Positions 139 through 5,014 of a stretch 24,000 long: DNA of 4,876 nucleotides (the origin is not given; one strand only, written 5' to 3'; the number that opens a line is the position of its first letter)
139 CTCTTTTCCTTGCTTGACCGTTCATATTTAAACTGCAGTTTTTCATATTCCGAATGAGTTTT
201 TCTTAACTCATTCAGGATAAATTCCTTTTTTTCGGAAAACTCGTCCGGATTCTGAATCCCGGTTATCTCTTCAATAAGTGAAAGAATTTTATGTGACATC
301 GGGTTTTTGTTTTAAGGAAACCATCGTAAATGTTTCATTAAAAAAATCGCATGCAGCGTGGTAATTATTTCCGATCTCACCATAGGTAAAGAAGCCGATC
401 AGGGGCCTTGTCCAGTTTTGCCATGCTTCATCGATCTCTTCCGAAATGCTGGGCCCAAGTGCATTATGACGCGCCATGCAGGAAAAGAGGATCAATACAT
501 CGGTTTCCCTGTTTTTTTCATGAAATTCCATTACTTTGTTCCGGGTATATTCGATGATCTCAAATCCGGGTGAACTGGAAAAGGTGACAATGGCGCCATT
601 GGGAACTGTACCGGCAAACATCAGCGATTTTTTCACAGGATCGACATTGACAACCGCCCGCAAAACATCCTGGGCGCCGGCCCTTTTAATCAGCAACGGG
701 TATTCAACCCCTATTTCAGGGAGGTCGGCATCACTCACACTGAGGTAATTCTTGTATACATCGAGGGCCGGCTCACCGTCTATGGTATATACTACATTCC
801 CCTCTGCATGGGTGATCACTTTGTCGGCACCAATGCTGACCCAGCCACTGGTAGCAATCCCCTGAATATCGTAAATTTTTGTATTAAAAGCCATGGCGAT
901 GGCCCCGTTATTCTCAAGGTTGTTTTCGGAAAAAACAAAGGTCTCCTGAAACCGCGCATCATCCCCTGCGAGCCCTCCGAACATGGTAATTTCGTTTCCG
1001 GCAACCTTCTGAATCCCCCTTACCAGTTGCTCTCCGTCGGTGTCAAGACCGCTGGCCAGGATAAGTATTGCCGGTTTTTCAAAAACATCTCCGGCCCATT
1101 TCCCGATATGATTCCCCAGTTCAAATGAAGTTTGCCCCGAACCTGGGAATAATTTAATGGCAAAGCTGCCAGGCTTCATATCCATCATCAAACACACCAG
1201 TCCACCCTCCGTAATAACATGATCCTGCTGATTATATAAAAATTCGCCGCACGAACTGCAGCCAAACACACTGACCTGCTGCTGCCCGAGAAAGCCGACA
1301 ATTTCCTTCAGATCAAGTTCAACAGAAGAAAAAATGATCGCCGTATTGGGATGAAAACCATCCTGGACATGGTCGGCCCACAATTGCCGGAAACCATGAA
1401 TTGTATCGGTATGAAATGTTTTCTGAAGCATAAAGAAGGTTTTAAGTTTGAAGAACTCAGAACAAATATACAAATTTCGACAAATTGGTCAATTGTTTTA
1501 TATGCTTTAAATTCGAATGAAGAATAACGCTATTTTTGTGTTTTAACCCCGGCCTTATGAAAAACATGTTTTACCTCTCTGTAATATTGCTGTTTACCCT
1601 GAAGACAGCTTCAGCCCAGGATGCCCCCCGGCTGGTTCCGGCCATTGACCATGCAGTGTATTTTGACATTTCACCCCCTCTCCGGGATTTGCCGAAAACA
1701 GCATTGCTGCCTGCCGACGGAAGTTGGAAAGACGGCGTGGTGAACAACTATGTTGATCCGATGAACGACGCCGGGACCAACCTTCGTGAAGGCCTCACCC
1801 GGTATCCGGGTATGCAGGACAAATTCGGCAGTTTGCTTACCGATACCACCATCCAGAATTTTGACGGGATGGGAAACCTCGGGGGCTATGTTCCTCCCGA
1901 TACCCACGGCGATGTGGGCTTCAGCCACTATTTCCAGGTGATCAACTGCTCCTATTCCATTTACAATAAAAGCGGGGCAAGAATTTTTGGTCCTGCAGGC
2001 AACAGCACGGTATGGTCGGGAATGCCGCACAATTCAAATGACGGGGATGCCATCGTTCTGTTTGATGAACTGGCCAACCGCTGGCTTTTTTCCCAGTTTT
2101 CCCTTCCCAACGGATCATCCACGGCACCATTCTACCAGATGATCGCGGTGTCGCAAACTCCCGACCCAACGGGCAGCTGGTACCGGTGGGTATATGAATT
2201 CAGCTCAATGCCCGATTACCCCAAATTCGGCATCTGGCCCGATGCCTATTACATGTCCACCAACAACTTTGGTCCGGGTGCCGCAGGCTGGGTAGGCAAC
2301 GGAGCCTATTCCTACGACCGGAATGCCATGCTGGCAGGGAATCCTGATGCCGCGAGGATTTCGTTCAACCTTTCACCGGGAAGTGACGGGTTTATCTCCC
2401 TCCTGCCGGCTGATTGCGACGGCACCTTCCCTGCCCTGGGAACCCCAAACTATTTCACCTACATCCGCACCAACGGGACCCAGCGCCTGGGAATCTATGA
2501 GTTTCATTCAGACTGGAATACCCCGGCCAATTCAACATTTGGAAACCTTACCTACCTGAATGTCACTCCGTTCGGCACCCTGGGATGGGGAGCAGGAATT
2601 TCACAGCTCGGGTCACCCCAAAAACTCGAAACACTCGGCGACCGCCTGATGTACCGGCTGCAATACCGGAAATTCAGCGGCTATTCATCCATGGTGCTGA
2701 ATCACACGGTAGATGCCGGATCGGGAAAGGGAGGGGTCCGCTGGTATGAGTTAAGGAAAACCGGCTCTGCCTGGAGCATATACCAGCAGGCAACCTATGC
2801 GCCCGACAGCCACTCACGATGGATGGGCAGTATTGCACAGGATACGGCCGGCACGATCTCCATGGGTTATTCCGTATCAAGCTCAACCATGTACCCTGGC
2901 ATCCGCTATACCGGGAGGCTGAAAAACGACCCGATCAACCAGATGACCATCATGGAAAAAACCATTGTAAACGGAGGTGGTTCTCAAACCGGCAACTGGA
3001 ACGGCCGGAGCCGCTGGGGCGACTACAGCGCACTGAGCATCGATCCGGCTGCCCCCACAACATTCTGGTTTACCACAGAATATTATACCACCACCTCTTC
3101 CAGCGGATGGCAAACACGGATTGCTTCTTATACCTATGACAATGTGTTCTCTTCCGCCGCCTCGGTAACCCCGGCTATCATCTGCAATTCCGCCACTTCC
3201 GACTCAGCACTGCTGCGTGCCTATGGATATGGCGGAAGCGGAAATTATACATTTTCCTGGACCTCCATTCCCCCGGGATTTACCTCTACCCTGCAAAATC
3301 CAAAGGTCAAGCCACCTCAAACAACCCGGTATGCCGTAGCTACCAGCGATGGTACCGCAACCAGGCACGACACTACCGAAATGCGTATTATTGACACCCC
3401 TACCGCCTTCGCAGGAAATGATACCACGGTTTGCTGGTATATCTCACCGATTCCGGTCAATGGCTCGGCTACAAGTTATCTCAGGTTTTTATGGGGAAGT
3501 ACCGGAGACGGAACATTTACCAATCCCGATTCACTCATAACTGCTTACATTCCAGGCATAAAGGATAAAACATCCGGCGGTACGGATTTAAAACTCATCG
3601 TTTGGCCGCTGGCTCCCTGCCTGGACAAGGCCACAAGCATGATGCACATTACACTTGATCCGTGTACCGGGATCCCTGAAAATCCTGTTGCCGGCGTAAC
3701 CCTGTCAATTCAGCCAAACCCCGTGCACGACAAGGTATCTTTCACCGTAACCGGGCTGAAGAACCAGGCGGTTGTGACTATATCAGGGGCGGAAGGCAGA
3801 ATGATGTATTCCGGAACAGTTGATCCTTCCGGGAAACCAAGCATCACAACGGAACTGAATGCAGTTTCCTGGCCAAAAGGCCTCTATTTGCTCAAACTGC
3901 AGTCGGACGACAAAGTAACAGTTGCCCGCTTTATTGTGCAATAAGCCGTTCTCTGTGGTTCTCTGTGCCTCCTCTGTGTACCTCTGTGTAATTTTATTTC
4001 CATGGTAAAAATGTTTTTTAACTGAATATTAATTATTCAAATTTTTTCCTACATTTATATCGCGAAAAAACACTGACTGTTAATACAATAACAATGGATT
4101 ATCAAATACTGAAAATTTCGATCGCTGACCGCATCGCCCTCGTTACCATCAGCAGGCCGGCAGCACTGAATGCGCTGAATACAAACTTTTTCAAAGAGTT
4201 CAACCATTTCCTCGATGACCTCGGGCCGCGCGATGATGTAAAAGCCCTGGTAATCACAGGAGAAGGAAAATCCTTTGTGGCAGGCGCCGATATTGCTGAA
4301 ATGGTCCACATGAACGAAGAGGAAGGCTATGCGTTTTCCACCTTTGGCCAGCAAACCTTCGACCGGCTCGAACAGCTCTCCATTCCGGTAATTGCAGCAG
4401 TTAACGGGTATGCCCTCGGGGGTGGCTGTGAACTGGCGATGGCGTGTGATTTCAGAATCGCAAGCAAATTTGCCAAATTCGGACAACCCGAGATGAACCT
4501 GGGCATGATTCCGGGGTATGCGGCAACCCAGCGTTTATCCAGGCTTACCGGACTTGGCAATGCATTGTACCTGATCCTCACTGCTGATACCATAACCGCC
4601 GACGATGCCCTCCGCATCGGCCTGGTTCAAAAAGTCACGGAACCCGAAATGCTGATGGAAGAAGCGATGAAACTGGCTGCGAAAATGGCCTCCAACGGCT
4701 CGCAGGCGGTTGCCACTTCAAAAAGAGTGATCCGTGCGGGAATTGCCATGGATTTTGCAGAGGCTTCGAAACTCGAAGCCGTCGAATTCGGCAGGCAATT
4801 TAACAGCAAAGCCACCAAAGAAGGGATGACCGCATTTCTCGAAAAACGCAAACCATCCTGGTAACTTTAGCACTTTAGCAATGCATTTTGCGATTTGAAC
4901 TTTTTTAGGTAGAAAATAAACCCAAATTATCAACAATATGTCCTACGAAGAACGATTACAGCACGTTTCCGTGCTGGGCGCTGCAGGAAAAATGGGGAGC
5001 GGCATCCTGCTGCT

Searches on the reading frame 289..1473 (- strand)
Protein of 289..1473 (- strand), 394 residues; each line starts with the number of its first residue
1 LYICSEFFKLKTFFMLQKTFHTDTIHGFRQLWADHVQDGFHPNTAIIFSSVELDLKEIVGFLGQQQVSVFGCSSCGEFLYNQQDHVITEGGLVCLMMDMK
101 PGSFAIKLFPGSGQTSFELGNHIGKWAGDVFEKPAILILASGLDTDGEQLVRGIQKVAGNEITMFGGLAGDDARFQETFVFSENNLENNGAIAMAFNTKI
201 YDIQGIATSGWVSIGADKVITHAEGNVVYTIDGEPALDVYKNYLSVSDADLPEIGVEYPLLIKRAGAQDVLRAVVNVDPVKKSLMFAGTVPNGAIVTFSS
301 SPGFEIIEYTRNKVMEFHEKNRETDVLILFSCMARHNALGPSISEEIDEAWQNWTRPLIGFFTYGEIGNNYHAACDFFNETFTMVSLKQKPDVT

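Call 29: search_protein_families(library=pfam, proteins=[window:289-1473:-], max_evalue=0.01)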
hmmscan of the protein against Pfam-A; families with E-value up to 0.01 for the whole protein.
window:289-1473:- (394 aa): 2 families
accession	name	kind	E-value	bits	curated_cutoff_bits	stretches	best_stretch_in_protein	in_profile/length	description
PF08495.15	FIST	-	1.1e-35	123.7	23.2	1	45-234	3-189/189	FIST N domain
PF10442.14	FIST_C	-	2.6e-26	92.7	28.5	1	236-369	1-131/131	FIST C domain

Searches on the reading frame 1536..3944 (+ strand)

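Call 29: search_protein_families(library=pfam, proteins=[window:1536-3944:+], max_evalue=0.01)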
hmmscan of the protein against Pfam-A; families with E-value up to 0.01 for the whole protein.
window:1536-3944:+ (802 aa): 1 family
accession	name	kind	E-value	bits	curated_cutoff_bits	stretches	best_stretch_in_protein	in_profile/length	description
PF18962.6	Por_Secre_tail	-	9.8e-06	26.2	27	1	727-801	3-75/75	Secretion system C-terminal sorting domain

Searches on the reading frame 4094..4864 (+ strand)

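Call 29: search_protein_families(library=pfam, proteins=[window:4094-4864:+], max_evalue=0.01)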
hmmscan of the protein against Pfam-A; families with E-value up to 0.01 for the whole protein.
window:4094-4864:+ (256 aa): 3 families
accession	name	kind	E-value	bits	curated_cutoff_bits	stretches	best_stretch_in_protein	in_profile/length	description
PF00378.25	ECH_1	-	1.8e-65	221.2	27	1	12-256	4-248/251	Enoyl-CoA hydratase/isomerase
PF16113.10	ECH_2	-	4.5e-36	125.4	27.2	1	15-209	2-199/335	Enoyl-CoA hydratase/isomerase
PF01343.23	Peptidase_S49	-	0.0016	18.9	24.9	0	94-128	4-38/154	Peptidase family S49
